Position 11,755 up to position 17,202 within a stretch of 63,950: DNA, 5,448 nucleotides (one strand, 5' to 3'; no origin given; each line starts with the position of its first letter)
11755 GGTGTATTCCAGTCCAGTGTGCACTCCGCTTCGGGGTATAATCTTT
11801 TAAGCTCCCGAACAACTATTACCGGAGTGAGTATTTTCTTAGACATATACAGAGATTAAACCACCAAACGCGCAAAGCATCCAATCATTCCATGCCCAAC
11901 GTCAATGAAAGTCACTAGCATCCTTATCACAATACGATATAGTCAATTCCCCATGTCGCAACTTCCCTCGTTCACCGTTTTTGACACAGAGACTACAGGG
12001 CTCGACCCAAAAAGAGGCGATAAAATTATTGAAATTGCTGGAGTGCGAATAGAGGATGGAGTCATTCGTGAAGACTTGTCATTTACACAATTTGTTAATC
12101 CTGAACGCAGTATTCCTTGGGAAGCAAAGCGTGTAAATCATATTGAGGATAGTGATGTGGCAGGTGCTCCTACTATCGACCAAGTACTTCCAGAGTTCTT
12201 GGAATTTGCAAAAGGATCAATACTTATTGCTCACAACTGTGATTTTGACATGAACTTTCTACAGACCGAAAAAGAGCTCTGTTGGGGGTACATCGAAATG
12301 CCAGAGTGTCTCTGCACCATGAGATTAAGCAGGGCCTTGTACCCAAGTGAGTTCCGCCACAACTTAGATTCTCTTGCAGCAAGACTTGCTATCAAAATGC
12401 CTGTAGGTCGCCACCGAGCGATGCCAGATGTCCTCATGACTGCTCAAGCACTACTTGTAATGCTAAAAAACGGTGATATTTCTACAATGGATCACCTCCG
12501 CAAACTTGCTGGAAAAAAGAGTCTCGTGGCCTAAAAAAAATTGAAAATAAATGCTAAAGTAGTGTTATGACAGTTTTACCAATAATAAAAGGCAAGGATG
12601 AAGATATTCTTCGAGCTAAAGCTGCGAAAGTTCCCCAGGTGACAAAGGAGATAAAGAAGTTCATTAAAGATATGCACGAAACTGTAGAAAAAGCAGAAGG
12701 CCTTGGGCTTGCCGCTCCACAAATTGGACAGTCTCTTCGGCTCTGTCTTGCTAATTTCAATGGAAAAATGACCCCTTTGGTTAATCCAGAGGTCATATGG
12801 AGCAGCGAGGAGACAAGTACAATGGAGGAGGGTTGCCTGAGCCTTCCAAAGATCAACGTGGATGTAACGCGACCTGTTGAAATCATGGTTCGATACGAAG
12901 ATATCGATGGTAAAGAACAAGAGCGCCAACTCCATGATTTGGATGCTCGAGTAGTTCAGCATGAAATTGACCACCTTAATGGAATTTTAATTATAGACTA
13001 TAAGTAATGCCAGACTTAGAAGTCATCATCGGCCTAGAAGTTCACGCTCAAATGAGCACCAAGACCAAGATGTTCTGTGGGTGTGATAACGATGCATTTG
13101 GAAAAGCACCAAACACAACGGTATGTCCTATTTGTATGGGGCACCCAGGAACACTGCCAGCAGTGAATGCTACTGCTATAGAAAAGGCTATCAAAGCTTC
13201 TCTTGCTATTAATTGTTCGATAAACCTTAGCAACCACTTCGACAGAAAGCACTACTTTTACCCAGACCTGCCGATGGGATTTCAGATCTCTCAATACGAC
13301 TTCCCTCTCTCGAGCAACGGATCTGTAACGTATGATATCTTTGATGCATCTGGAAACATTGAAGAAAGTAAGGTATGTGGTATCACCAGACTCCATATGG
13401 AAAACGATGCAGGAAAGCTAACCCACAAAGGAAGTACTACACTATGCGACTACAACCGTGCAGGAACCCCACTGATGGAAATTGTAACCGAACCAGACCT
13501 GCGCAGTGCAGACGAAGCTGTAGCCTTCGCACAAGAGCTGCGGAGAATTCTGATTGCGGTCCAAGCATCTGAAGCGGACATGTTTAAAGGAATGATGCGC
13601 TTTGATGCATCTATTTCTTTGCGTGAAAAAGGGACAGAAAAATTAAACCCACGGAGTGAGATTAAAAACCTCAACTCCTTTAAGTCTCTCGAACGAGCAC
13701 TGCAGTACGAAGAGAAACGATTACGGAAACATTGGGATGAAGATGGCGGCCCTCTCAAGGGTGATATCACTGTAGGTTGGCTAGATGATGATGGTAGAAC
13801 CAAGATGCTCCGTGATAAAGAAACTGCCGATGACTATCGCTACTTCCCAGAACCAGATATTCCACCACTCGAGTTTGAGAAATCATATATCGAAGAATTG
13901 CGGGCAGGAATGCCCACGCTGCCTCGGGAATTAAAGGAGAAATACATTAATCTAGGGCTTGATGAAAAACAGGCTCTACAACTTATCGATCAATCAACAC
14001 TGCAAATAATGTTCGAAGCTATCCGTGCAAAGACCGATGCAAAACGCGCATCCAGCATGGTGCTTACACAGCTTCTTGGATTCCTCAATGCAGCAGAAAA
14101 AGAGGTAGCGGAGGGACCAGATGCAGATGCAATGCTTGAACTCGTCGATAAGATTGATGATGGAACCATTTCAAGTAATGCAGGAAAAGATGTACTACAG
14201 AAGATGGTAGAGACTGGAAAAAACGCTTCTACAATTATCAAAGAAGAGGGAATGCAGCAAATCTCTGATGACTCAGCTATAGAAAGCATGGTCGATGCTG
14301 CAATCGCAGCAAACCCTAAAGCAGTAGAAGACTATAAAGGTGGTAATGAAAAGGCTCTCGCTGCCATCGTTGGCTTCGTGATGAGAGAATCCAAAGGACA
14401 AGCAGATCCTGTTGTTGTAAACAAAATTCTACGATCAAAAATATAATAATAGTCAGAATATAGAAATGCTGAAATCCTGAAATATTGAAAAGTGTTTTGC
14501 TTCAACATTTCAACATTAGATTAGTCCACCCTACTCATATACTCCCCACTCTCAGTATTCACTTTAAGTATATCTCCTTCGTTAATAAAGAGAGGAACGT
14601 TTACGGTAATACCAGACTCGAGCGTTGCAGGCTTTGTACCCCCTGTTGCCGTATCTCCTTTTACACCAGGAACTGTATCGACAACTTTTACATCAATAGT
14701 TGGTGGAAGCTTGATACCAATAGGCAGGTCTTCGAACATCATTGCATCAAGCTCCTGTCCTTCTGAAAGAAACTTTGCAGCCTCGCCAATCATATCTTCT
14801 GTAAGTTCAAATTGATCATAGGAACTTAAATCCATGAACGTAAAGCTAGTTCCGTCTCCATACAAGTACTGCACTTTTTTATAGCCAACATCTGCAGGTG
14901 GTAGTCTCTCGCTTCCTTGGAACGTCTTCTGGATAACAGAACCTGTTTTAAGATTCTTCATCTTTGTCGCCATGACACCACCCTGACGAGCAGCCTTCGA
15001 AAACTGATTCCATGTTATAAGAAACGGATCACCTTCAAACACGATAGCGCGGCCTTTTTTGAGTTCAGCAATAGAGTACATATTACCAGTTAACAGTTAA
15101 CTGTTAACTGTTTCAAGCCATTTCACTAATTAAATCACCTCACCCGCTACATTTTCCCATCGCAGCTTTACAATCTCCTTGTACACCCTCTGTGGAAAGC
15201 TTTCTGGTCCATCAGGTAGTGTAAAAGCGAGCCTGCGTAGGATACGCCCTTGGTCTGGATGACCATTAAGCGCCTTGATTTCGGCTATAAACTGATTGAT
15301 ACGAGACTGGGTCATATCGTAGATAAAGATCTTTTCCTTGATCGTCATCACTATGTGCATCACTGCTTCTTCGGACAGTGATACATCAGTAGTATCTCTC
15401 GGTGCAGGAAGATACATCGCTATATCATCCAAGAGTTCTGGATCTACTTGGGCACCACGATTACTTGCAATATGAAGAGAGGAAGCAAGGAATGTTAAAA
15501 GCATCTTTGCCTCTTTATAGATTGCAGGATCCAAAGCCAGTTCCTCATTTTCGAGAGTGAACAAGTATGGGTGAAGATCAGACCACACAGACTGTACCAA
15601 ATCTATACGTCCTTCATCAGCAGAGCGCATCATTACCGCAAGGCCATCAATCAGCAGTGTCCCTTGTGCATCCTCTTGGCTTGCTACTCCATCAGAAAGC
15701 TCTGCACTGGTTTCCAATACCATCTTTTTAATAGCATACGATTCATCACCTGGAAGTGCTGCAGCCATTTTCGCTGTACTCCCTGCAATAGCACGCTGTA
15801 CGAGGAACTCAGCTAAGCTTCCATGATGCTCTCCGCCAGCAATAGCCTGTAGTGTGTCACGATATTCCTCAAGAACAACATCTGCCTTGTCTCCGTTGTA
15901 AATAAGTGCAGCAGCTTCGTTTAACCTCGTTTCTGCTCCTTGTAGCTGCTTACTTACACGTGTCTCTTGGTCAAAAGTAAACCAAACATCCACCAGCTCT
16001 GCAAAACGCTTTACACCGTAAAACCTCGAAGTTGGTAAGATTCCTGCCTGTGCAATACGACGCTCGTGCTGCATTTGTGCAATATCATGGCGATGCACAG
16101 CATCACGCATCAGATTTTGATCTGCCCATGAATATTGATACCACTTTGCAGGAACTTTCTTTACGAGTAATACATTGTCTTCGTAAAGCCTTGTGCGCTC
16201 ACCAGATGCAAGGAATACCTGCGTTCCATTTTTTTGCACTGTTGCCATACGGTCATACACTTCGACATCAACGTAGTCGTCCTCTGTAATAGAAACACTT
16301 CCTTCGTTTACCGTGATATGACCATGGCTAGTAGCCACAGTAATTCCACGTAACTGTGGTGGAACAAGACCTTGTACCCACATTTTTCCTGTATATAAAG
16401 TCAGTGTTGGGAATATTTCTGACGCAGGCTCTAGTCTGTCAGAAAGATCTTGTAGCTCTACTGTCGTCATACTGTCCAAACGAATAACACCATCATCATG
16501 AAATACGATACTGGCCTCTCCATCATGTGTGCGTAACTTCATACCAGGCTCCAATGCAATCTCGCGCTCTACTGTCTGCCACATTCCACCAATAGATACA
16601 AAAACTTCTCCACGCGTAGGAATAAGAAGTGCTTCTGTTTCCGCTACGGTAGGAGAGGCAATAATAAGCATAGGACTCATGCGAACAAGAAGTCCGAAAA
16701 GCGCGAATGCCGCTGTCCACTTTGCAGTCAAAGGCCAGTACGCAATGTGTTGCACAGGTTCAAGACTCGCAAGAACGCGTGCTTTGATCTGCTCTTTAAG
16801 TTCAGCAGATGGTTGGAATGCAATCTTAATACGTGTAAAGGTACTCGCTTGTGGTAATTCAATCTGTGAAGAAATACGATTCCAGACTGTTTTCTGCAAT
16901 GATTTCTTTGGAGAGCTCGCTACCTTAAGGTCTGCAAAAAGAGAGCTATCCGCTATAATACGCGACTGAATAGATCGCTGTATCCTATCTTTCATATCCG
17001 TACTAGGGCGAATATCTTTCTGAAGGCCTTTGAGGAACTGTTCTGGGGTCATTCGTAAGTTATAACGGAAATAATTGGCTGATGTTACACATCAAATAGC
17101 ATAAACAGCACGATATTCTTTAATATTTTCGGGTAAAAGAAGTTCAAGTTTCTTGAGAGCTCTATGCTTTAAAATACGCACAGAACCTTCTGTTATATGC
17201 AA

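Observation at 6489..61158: Blocks of 7-9-nt tandem repeats at gene junctions and in frame inside conserved genes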

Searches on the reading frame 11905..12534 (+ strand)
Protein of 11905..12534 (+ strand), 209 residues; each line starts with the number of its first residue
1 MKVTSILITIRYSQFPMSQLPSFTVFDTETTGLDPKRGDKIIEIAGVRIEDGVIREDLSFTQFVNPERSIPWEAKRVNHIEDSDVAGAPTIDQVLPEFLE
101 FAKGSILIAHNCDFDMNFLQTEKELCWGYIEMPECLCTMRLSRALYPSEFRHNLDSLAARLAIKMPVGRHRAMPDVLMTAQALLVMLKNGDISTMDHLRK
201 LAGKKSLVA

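Call 35: search_protein_families(library=pfam, proteins=[window:11905-12534:+])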
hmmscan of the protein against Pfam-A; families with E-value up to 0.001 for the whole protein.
window:11905-12534:+ (209 aa): 3 families
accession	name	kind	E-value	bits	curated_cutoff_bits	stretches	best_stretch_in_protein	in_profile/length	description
PF00929.31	RNase_T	-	3.6e-35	122.4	24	1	25-182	2-163/164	Exonuclease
PF01612.26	DNA_pol_A_exo1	-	2.6e-05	24.5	23.6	1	77-161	63-127/173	3'-5' exonuclease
PF13482.12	RNase_H_2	-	0.0006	20.2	22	0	26-164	3-116/165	RNase_H superfamily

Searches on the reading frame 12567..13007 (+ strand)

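Call 35: search_protein_families(library=pfam, proteins=[window:12567-13007:+])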
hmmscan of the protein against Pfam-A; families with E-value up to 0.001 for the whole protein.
window:12567-13007:+ (146 aa): 1 family
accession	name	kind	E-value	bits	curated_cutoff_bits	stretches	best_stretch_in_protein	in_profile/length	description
PF01327.26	Pep_deformylase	-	1.1e-46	158.8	22.8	1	5-145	3-149/156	Polypeptide deformylase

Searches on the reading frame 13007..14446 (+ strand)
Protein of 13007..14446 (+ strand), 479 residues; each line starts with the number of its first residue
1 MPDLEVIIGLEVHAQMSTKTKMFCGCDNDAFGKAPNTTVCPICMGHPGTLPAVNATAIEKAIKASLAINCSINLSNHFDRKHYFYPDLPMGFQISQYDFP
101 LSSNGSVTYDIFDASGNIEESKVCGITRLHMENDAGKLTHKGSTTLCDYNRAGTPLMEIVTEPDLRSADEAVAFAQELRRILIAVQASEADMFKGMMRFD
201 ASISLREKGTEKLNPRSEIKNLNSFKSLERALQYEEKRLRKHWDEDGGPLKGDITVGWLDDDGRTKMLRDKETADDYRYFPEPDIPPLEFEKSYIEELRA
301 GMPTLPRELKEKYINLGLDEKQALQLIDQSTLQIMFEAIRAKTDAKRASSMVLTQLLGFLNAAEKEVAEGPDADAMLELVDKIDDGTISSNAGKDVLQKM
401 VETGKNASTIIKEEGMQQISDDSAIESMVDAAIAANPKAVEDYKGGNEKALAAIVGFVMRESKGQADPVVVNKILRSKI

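Call 35: search_protein_families(library=pfam, proteins=[window:13007-14446:+])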
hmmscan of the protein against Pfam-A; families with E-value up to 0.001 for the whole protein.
window:13007-14446:+ (479 aa): 2 families
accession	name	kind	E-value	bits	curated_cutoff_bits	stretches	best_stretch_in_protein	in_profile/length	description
PF02934.20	GatB_N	-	3.8e-105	351.5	23.4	1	6-296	1-277/277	GatB/GatE catalytic domain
PF02637.23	GatB_Yqey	-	2.9e-43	147.7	27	1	336-479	3-148/148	GatB domain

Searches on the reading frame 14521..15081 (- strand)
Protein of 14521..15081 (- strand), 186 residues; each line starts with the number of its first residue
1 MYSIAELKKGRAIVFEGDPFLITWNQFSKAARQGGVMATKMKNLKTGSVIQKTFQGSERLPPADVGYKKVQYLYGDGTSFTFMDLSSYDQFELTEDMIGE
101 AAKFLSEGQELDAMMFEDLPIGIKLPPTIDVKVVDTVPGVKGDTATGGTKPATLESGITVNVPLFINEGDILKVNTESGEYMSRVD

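Call 35: search_protein_families(library=pfam, proteins=[window:14521-15081:-])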
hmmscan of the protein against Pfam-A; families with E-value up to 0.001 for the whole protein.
window:14521-15081:- (186 aa): 3 families
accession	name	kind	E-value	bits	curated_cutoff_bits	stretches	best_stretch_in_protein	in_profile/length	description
PF09285.17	Elong-fact-P_C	-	5.1e-26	90.6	25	1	130-184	2-56/56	Elongation factor P, C-terminal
PF01132.26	EFP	-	4.5e-19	68.6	27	1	68-121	1-54/54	Elongation factor P (EF-P) OB domain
PF08207.18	EFP_N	-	1.6e-15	57.2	23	1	4-59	2-57/58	Elongation factor P (EF-P) KOW-like domain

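Call 41: find_encoding_contigs(protein=window:14521-15081:-, flank=10000, max_places=10)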
Protein window:14521-15081:- (186 aa): 16 contigs read that carry it; 10 places shown.
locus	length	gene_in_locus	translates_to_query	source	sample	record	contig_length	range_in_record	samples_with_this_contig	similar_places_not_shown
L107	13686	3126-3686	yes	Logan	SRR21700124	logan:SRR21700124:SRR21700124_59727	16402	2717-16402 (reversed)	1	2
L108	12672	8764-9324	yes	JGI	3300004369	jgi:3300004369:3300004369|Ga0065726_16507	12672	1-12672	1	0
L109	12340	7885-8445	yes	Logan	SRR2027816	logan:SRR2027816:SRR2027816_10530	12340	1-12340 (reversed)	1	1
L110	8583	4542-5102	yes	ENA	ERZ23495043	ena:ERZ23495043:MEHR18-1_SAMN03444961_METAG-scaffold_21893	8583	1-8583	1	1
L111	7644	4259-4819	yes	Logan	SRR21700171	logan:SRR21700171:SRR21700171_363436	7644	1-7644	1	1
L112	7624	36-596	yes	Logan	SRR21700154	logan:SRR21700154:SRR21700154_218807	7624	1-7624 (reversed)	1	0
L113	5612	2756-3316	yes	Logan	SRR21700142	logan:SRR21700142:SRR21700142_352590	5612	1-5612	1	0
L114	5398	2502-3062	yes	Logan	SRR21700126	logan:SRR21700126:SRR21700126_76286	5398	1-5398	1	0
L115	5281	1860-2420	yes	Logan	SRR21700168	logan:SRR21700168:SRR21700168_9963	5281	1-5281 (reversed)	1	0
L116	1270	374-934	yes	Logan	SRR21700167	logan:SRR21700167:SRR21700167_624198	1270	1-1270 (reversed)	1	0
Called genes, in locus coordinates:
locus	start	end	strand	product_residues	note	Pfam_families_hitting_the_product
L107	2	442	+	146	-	?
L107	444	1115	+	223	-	PF04542:Sigma70_r2, PF08281:Sigma70_r4_2, PF04545:Sigma70_r4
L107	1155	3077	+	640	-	PF18915:DUF5667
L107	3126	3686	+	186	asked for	PF08207:EFP_N, PF01132:EFP, PF09285:Elong-fact-P_C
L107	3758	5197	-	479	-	PF02934:GatB_N, PF02637:GatB_Yqey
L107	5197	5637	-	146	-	PF01327:Pep_deformylase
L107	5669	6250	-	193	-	PF01612:DNA_pol_A_exo1 (faint), PF00929:RNase_T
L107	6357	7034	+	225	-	PF00730:HhH-GPD, PF00633:HHH (faint)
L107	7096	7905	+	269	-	PF00085:Thioredoxin (weak), PF00578:AhpC-TSA (faint), PF08534:Redoxin (faint), PF13098:Thioredoxin_2 (faint), PF13905:Thioredoxin_8 (faint), PF00085:Thioredoxin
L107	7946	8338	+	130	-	-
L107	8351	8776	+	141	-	PF02683:DsbD_TM (weak), PF13386:DsbD_2 (weak)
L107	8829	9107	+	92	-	-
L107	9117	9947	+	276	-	PF00303:Thymidylat_synt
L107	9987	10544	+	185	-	PF00186:DHFR_1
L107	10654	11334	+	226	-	-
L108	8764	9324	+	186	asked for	PF08207:EFP_N, PF01132:EFP, PF09285:Elong-fact-P_C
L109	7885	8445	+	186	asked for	PF08207:EFP_N, PF01132:EFP, PF09285:Elong-fact-P_C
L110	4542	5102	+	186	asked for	PF08207:EFP_N, PF01132:EFP, PF09285:Elong-fact-P_C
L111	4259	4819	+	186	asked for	PF08207:EFP_N, PF01132:EFP, PF09285:Elong-fact-P_C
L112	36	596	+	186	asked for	PF08207:EFP_N, PF01132:EFP, PF09285:Elong-fact-P_C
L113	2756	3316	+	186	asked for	PF08207:EFP_N, PF01132:EFP, PF09285:Elong-fact-P_C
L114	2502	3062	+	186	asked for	PF08207:EFP_N, PF01132:EFP, PF09285:Elong-fact-P_C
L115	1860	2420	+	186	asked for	PF08207:EFP_N, PF01132:EFP, PF09285:Elong-fact-P_C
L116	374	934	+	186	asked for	PF08207:EFP_N, PF01132:EFP, PF09285:Elong-fact-P_C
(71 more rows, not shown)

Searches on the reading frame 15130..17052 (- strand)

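Call 35: search_protein_families(library=pfam, proteins=[window:15130-17052:-])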
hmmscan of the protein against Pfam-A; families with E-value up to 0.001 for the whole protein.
window:15130-17052:- (640 aa): 2 families
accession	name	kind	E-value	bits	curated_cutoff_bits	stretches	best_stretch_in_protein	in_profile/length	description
PF18915.5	DUF5667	-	3.2e-14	53.6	27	1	337-404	1-70/99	Domain of unknown function (DUF5667)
PF04773.18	FecR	-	0.00021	22.1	24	1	173-266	3-92/97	FecR protein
